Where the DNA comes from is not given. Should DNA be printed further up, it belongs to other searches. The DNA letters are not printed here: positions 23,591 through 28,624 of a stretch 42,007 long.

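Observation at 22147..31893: Five-gene extracytoplasmic copper-protein cluster: a giant multicopper oxidase bracketed by two Ig-repeat cupredoxin lipoproteins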

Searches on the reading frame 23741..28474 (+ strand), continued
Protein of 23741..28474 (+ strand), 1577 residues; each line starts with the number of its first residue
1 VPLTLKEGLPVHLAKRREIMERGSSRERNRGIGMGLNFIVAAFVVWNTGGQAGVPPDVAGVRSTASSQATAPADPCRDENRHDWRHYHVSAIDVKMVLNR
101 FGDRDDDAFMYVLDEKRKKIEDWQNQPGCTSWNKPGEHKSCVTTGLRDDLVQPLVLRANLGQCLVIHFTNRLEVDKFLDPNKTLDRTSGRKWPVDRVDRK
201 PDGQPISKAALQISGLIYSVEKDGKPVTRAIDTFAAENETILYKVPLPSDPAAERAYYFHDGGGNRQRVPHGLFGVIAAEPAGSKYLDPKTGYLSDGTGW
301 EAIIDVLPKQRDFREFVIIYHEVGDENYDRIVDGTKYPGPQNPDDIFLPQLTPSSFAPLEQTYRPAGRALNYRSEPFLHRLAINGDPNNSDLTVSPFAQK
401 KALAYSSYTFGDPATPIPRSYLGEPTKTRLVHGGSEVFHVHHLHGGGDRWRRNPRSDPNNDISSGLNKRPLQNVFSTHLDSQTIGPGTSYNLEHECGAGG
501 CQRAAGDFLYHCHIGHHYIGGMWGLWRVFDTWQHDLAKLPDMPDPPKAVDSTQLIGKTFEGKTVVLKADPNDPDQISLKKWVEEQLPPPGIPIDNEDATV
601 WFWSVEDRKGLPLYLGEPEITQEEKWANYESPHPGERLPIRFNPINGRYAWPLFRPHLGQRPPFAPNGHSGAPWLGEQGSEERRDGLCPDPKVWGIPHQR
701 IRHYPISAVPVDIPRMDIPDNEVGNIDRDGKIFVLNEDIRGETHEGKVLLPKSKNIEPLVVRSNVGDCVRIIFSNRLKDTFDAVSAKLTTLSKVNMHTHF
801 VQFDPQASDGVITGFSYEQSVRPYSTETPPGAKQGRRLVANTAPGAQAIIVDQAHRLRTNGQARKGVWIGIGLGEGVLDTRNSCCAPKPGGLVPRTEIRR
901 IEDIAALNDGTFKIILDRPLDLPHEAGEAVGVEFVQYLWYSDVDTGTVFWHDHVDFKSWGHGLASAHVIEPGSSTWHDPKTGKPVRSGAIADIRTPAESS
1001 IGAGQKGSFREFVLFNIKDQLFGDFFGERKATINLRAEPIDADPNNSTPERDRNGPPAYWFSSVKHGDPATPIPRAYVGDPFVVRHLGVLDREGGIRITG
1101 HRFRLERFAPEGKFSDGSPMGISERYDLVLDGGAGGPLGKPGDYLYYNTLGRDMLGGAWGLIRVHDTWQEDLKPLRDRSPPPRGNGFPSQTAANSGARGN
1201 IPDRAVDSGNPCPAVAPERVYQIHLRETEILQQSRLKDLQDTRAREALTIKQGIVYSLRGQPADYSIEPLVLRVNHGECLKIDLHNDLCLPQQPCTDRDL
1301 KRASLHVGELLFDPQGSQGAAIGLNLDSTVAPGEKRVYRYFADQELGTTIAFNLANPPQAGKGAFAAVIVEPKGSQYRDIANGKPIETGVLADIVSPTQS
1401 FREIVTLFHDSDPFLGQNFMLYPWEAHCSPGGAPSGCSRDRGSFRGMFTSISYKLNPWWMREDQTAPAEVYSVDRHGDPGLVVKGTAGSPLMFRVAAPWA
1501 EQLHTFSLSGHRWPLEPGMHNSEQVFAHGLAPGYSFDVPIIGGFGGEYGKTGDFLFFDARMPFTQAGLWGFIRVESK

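Call 52: search_protein_families(library=pfam, proteins=[L077:6953-7609:+, L035:3960-4670:+, L082:6823-8712:-, L023:9177-10037:+, L004:13522-16107:+, L077:1-5259:+, L042:6704-8761:+, L022:1241-2365:+, L080:7473-8690:+, L033:3393-4103:+], max_evalue=0.01)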
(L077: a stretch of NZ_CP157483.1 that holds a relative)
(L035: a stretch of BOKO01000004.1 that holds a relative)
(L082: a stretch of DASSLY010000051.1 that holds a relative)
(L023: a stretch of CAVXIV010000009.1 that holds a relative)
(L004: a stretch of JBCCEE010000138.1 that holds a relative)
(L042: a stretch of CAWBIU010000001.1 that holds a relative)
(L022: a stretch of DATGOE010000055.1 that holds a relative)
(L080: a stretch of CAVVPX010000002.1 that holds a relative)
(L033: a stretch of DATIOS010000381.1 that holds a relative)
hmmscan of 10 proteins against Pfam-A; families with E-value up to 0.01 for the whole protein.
L077:6953-7609:+ (218 aa): 0 families

L035:3960-4670:+ (236 aa): 2 families
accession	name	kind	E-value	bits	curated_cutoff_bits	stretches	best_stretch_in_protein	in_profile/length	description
PF00072.30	Response_reg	-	3.1e-30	105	30.2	1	7-115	1-110/111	Response regulator receiver domain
PF00486.34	Trans_reg_C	-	3e-21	75.7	26.2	1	155-229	3-77/77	Transcriptional regulatory protein, C terminal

L082:6823-8712:- (629 aa): 3 families
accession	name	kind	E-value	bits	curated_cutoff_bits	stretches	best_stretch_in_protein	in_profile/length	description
PF04234.18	CopC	-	1.8e-23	83.7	23.3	1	71-167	1-92/92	CopC domain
PF05425.18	CopD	-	8.3e-12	45.9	32.1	1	372-504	1-105/105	Copper resistance protein D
PF13205.12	Big_5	-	0.0055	17.8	23.6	0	73-150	6-84/105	Bacterial Ig-like domain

L023:9177-10037:+ (286 aa): 1 family
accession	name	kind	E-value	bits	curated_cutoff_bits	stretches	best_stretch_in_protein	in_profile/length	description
PF03781.23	FGE-sulfatase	-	1.3e-53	182.8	23.3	1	57-280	4-254/255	Sulfatase-modifying factor enzyme 1-like domain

L004:13522-16107:+ (861 aa): 0 families

L077:1-5259:+ (1752 aa): 5 families
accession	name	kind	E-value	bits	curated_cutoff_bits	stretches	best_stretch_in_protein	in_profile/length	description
PF03098.20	An_peroxidase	-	4.2e-52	177.9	25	2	541-808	208-446/530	Animal haem peroxidase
PF00041.27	fn3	-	2.4e-29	101.8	25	2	1560-1646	1-83/84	Fibronectin type III domain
PF00353.25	HemolysinCabind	-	9.4e-15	54.7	23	3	1042-1076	1-35/36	RTX calcium-binding nonapeptide repeat (4 copies)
PF25059.1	FN3_DSCAM-DSCAML_C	-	7.8e-08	33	39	1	1573-1649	5-82/89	DSCAM/DSCAML C-terminal Fn3-like domain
PF16656.11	Pur_ac_phosph_N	-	0.00075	20.4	30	0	1468-1539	7-82/93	Purple acid Phosphatase, N-terminal domain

L042:6704-8761:+ (685 aa): 1 family
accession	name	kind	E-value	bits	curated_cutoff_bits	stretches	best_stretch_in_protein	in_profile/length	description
PF01436.27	NHL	-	0.00055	20.3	20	1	71-89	1-19/28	NHL repeat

L022:1241-2365:+ (374 aa): 8 families
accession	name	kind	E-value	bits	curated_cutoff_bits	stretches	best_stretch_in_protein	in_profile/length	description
PF00005.33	ABC_tran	-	3.2e-30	106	25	1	154-293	1-136/137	ABC transporter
PF13304.12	AAA_21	-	1.1e-11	45.8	27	2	262-318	234-294/304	AAA domain, putative AbiEii toxin, Type IV TA system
PF13555.12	AAA_29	-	6.5e-05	23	27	1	152-191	10-49/61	P-loop containing region of AAA domain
PF13476.12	AAA_23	-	0.00077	20.6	27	1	156-185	12-40/201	AAA domain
PF13604.12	AAA_30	-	0.00089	19.5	27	0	165-192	19-46/191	AAA domain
PF02463.25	SMC_N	-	0.002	18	40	0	164-184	24-44/220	RecF/RecN/SMC N terminal domain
PF13401.12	AAA_22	-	0.0022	18.8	27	1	163-309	4-109/130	AAA domain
PF04310.18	MukB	-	0.0052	17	23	0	165-195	27-58/226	MukB N-terminal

L080:7473-8690:+ (405 aa): 0 families

L033:3393-4103:+ (236 aa): 0 families

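Call 53: find_encoding_contigs(protein=P0004, flank=10000, max_places=2)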
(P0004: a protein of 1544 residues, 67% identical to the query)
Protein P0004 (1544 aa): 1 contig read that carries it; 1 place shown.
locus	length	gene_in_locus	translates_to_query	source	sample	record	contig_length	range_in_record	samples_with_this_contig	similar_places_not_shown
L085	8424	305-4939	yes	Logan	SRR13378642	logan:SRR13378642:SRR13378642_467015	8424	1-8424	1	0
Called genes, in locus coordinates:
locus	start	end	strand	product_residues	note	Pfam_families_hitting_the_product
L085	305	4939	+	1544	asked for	PF07732:Cu-oxidase_3 (faint)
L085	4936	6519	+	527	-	-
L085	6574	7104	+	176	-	-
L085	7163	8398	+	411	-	PF05345:He_PIG, PF17963:Big_9 (faint), PF00801:PKD (faint), PF22352:K319L-like_PKD (faint), PF18911:PKD_4 (faint), PF05345:He_PIG, PF00127:Copper-bind (weak)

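Call 54: find_encoding_contigs(protein=P0006, flank=10000, max_places=2)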
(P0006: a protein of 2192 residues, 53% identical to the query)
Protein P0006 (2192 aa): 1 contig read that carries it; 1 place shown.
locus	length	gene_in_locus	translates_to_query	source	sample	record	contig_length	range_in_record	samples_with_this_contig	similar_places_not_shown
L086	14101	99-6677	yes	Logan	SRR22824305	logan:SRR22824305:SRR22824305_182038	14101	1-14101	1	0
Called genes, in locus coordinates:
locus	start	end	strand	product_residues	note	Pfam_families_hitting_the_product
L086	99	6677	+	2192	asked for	PF07732:Cu-oxidase_3 (faint), PF09099:Qn_am_d_aIII (weak)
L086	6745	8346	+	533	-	PF24298:DUF7482 (weak)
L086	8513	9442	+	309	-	-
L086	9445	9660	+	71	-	PF04314:LpqE-like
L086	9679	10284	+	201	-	PF02630:SCO1-SenC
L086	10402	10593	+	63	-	-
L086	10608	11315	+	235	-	-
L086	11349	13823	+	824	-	PF15902:Sortilin-Vps10 (faint)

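Call 55: find_encoding_contigs(protein=P0010, flank=10000, max_places=2)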
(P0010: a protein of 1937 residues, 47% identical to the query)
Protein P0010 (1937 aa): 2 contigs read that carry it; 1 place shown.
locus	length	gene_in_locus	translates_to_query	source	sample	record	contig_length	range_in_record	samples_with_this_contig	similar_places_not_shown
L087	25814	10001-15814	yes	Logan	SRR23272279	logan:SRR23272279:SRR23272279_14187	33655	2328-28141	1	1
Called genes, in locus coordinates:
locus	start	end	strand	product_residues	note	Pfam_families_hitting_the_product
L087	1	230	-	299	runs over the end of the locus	PF28008:EboA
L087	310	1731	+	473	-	PF01663:Phosphodiest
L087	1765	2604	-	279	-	PF01040:UbiA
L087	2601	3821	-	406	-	-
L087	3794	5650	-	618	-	PF09335:VTT_dom, PF01761:DHQ_synthase, PF24621:DHQS_C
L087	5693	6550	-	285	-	-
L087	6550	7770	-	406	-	PF12902:Ferritin-like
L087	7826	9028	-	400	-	-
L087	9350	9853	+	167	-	-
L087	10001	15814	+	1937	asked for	PF07732:Cu-oxidase_3 (faint)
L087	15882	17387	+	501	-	PF24298:DUF7482 (faint)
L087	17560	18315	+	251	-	PF00034:Cytochrom_C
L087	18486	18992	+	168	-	-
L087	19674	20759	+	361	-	PF26676:DUF8225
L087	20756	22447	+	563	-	-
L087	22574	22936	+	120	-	-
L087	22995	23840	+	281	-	PF01400:Astacin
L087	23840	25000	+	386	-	PF00656:Peptidase_C14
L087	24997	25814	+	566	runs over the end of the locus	PF27295:Y4kD_C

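Call 56: find_encoding_contigs(protein=P0009, flank=10000, max_places=2)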
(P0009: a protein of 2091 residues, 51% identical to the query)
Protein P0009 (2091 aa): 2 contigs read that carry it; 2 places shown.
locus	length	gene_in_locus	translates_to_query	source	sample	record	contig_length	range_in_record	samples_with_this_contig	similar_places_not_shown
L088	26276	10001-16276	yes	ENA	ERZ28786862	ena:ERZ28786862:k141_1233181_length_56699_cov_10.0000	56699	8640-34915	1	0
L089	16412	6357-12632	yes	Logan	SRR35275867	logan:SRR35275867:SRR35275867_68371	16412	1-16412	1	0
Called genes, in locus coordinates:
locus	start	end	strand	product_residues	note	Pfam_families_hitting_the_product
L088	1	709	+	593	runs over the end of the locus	PF07732:Cu-oxidase_3 (faint), PF00394:Cu-oxidase (faint), PF07731:Cu-oxidase_2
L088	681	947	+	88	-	-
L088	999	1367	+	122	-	PF02630:SCO1-SenC (weak)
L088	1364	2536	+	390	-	-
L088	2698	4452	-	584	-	PF08534:Redoxin, PF00578:AhpC-TSA, PF13905:Thioredoxin_8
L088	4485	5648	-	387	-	PF14306:PUA_2, PF01747:ATP-sulfurylase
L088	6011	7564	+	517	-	PF00675:Peptidase_M16 (weak), PF05193:Peptidase_M16_C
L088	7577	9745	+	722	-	PF00675:Peptidase_M16, PF05193:Peptidase_M16_C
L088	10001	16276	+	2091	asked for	PF07732:Cu-oxidase_3, PF24298:DUF7482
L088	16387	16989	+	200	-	PF00578:AhpC-TSA, PF02630:SCO1-SenC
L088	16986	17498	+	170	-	PF04314:LpqE-like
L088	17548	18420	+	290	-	-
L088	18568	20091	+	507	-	PF04389:Peptidase_M28, PF01546:Peptidase_M20 (weak)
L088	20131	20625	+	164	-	PF07883:Cupin_2, PF02311:AraC_binding (weak), PF05899:Cupin_3 (faint)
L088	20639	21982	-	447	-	PF00209:SNF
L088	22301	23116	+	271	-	PF01522:Polysacc_deac_1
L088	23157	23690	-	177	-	-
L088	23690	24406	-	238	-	PF03483:B3_4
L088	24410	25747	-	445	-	PF02518:HATPase_c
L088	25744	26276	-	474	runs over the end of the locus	PF00072:Response_reg, PF00158:Sigma54_activat, PF14532:Sigma54_activ_2, PF00004:AAA (weak), PF07728:AAA_5 (weak), PF25601:AAA_lid_14, PF02954:HTH_8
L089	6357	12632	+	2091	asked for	PF07732:Cu-oxidase_3, PF24298:DUF7482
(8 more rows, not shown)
